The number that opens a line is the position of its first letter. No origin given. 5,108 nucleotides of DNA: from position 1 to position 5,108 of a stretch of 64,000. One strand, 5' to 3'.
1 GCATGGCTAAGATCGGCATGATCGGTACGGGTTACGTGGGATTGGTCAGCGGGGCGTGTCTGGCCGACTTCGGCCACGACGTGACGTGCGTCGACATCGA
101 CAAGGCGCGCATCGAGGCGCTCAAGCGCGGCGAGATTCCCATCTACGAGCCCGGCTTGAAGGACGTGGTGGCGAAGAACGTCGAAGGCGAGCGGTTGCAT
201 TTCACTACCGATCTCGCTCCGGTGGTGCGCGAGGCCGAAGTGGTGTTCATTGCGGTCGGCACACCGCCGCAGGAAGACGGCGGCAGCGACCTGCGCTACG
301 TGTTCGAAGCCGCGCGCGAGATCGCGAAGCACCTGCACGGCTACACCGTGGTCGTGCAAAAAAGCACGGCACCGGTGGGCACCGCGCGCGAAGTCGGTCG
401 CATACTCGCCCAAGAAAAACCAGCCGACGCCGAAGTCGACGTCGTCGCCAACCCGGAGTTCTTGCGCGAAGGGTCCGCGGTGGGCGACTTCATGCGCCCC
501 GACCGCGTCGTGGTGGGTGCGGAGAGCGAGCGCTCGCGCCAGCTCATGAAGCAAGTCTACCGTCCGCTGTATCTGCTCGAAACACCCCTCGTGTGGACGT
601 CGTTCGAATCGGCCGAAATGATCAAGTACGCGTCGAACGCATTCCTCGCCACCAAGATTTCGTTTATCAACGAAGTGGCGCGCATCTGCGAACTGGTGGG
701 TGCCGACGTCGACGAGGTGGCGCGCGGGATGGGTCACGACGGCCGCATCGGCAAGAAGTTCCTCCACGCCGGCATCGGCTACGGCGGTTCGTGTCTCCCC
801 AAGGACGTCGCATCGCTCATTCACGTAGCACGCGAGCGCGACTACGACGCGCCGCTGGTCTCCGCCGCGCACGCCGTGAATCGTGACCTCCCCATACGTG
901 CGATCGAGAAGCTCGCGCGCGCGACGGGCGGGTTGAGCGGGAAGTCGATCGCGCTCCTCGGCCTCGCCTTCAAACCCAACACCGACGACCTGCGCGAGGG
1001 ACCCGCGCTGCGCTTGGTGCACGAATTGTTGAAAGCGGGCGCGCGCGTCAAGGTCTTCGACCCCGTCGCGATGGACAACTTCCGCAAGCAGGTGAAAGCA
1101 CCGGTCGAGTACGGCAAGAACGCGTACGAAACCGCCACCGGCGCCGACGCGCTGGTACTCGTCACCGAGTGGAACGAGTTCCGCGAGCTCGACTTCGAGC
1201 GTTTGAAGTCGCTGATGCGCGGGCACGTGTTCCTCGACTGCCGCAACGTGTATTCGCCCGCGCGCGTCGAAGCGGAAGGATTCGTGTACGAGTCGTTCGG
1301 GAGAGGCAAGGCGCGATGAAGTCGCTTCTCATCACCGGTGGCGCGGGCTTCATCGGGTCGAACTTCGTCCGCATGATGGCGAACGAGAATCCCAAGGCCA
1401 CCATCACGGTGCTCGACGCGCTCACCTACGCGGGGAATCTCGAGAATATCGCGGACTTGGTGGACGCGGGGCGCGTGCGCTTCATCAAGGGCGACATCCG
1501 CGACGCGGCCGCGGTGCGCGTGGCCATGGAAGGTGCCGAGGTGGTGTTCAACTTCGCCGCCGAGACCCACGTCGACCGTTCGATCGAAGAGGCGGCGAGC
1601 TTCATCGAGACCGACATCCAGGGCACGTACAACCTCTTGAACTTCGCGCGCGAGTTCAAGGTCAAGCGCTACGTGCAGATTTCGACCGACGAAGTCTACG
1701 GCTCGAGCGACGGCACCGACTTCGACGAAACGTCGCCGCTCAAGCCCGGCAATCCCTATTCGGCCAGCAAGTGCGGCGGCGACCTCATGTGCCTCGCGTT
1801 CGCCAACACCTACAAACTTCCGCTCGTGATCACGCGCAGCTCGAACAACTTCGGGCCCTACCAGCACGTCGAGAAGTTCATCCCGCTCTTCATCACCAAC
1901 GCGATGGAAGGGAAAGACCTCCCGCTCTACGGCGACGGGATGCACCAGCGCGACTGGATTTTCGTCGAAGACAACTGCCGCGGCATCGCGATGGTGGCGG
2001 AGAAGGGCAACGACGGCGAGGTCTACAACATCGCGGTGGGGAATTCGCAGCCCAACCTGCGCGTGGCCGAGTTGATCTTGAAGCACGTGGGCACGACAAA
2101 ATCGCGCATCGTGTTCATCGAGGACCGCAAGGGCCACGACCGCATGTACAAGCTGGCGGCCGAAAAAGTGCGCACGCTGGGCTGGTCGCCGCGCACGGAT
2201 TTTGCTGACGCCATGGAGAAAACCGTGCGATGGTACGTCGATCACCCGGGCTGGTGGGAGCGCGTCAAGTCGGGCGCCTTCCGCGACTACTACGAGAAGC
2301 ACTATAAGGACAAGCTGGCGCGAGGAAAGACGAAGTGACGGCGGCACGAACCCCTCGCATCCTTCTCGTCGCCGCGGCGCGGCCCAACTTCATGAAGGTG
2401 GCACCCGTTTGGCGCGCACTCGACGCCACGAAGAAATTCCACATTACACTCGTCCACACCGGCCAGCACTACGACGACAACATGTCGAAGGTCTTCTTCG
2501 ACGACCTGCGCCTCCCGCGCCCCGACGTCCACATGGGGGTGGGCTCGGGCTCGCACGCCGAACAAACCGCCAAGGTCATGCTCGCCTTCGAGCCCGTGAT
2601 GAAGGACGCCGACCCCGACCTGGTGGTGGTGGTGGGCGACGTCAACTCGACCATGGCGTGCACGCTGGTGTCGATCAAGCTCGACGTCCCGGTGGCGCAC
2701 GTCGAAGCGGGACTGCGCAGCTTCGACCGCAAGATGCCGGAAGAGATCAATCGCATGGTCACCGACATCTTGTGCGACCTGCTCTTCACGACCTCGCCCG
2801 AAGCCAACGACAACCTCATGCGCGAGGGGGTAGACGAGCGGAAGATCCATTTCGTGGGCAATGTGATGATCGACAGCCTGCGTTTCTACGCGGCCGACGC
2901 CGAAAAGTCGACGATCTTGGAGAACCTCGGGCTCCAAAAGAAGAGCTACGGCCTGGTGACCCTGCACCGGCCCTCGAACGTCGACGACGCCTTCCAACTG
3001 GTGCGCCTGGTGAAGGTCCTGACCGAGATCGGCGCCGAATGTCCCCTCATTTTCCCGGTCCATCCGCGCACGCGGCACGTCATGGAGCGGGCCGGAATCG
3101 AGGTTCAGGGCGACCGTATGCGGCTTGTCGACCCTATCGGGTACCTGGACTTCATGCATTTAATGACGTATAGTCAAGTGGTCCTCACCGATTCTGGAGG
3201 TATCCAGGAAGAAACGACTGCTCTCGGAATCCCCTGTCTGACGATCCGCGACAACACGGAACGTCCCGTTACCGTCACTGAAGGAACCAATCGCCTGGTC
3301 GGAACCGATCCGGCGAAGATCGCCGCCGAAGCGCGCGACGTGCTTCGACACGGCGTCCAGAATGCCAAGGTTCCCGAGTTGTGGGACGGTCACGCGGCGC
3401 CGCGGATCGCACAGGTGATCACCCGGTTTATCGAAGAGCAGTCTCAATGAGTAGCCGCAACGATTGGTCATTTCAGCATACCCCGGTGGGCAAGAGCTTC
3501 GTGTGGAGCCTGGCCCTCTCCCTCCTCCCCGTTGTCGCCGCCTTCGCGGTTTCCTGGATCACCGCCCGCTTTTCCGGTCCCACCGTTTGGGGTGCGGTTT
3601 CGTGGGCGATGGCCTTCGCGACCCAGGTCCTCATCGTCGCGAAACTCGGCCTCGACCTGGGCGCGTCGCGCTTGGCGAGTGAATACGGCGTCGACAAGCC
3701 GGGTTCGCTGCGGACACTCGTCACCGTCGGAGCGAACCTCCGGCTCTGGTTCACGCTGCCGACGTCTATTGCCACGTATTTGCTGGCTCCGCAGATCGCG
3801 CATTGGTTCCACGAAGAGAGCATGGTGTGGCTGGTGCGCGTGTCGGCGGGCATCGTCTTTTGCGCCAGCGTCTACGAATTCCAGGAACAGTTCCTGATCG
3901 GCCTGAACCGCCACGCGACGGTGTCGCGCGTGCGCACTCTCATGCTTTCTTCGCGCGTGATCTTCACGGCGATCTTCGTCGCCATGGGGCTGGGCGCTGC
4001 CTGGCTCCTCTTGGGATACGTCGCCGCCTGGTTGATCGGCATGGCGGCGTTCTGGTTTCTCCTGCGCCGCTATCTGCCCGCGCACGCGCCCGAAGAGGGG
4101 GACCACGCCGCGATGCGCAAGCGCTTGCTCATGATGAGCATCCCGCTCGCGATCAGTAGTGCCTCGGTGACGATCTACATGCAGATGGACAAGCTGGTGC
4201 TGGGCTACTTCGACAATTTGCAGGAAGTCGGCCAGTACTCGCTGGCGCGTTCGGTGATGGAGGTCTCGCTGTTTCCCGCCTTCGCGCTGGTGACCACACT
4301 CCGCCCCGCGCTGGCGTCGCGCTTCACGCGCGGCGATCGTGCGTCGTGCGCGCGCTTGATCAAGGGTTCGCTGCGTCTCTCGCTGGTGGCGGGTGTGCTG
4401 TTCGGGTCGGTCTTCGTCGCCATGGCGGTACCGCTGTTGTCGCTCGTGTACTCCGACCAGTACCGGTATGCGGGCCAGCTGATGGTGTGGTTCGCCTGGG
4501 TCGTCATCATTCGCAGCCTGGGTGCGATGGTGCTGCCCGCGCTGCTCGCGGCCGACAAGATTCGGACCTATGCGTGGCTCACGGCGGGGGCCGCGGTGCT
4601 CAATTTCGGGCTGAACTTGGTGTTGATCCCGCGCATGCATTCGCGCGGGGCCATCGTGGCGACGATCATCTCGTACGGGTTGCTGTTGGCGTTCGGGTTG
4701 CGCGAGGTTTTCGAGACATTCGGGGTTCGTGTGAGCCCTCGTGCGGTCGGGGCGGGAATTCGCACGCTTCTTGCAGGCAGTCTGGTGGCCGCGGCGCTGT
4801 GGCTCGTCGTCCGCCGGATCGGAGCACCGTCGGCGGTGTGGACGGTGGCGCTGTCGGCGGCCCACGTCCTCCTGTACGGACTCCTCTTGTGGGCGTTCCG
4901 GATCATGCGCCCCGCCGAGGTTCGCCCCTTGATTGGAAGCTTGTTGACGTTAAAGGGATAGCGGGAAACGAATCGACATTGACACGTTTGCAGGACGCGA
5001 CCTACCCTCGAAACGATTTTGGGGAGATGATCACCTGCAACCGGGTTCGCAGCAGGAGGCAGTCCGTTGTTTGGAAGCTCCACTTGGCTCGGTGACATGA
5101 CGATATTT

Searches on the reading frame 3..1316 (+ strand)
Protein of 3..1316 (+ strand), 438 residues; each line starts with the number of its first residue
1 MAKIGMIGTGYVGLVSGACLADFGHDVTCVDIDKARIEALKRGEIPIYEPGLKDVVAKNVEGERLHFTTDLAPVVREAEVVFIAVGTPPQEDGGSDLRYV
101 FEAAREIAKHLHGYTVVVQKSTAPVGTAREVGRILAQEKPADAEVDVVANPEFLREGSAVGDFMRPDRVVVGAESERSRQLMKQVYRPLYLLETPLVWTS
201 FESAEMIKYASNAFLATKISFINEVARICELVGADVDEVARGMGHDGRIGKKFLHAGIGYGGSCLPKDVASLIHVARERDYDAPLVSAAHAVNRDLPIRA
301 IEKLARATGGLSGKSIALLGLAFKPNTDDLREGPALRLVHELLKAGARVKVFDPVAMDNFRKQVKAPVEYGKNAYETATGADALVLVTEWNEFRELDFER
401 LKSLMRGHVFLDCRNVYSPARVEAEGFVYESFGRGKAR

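Call 25: search_protein_families(library=pfam, proteins=[window:3-1316:+], max_evalue=0.00001)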
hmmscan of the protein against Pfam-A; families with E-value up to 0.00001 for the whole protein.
window:3-1316:+ (438 aa): 5 families
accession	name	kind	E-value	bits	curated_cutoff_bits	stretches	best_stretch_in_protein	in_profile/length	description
PF03721.20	UDPG_MGDP_dh_N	-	1.3e-67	227.5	27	1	3-184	2-186/187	UDP-glucose/GDP-mannose dehydrogenase family, NAD binding domain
PF00984.24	UDPG_MGDP_dh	-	1.5e-38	131.2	25.4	1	202-294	1-93/94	UDP-glucose/GDP-mannose dehydrogenase family, central domain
PF03720.21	UDPG_MGDP_dh_C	-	1.4e-34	119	30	1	317-418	1-102/103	UDP-glucose/GDP-mannose dehydrogenase family, UDP binding domain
PF03446.21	NAD_binding_2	-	1.9e-08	34.9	21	0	3-138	1-110/161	NAD binding domain of 6-phosphogluconate dehydrogenase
PF02558.23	ApbA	-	5.8e-06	26.4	22.2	0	4-98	1-87/150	Ketopantoate reductase PanE/ApbA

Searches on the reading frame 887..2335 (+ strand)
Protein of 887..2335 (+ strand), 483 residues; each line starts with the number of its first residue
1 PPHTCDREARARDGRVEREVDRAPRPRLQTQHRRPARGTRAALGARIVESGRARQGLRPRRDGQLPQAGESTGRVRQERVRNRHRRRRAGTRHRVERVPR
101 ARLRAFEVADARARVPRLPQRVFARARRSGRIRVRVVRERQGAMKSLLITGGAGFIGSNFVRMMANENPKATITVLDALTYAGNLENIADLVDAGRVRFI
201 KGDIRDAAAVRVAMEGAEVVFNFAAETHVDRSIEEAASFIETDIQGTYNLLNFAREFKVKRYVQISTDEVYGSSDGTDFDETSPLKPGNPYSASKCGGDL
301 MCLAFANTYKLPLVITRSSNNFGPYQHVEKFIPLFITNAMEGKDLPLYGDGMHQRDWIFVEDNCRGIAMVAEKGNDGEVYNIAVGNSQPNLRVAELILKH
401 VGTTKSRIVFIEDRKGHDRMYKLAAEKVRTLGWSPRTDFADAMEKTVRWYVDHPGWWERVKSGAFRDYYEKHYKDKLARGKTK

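Call 25: search_protein_families(library=pfam, proteins=[window:887-2335:+], max_evalue=0.00001)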
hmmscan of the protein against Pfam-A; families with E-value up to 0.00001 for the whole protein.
window:887-2335:+ (483 aa): 8 families
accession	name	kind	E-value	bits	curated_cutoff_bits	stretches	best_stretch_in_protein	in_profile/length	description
PF16363.11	GDP_Man_Dehyd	-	2.6e-67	228.1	27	1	148-445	1-331/332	GDP-mannose 4,6 dehydratase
PF01370.27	Epimerase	-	4.5e-64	216.6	20.9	1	148-383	2-240/240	NAD dependent epimerase/dehydratase family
PF02719.21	Polysacc_synt_2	-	4.9e-22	78.9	20.2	1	147-417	1-267/293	Polysaccharide biosynthesis protein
PF01073.25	3Beta_HSD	-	7e-21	74.9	22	1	148-362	1-220/280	3-beta hydroxysteroid dehydrogenase/isomerase family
PF04321.23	RmlD_sub_bind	-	5.1e-15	55.7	27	1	147-412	3-242/287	RmlD substrate binding domain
PF07993.18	NAD_binding_4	-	7.7e-12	45.3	20.1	1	149-320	1-206/258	Male sterility protein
PF13460.12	NAD_binding_10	-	5.9e-10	39.7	27.2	1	151-277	1-108/184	NAD(P)H-binding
PF05368.20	NmrA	-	4e-06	27.1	27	1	145-263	3-103/298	NmrA-like family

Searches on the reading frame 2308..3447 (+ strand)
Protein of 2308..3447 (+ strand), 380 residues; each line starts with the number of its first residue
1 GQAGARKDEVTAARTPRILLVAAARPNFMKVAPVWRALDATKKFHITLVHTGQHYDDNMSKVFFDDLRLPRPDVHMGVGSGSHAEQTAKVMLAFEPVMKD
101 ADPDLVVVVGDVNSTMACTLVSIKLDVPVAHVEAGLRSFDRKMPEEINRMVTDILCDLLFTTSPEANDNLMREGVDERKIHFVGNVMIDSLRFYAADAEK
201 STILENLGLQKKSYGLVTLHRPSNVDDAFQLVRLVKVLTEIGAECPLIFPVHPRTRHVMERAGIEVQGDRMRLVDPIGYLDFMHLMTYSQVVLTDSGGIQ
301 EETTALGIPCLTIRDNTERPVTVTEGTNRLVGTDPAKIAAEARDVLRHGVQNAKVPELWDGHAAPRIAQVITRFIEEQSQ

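Call 25: search_protein_families(library=pfam, proteins=[window:2308-3447:+], max_evalue=0.00001)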
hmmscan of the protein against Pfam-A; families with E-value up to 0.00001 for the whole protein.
window:2308-3447:+ (380 aa): 1 family
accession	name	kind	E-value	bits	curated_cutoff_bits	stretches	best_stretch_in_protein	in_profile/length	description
PF02350.25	Epimerase_2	-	1.6e-110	369.7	30.6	1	36-371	1-346/347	UDP-N-acetylglucosamine 2-epimerase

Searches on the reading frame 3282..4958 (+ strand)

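Call 25: search_protein_families(library=pfam, proteins=[window:3282-4958:+], max_evalue=0.00001)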
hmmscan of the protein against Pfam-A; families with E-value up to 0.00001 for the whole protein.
window:3282-4958:+ (559 aa): 3 families
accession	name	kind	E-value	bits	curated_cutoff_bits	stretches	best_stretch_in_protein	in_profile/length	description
PF01943.22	Polysacc_synt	-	6.4e-22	78.7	28.2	1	70-345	2-271/274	Polysaccharide biosynthesis protein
PF13440.11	Polysacc_synt_3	-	2.8e-12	46.9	23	1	95-395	3-289/293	Polysaccharide biosynthesis protein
PF01554.23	MatE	-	2.1e-07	31.2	24.9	0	288-446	1-160/161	MatE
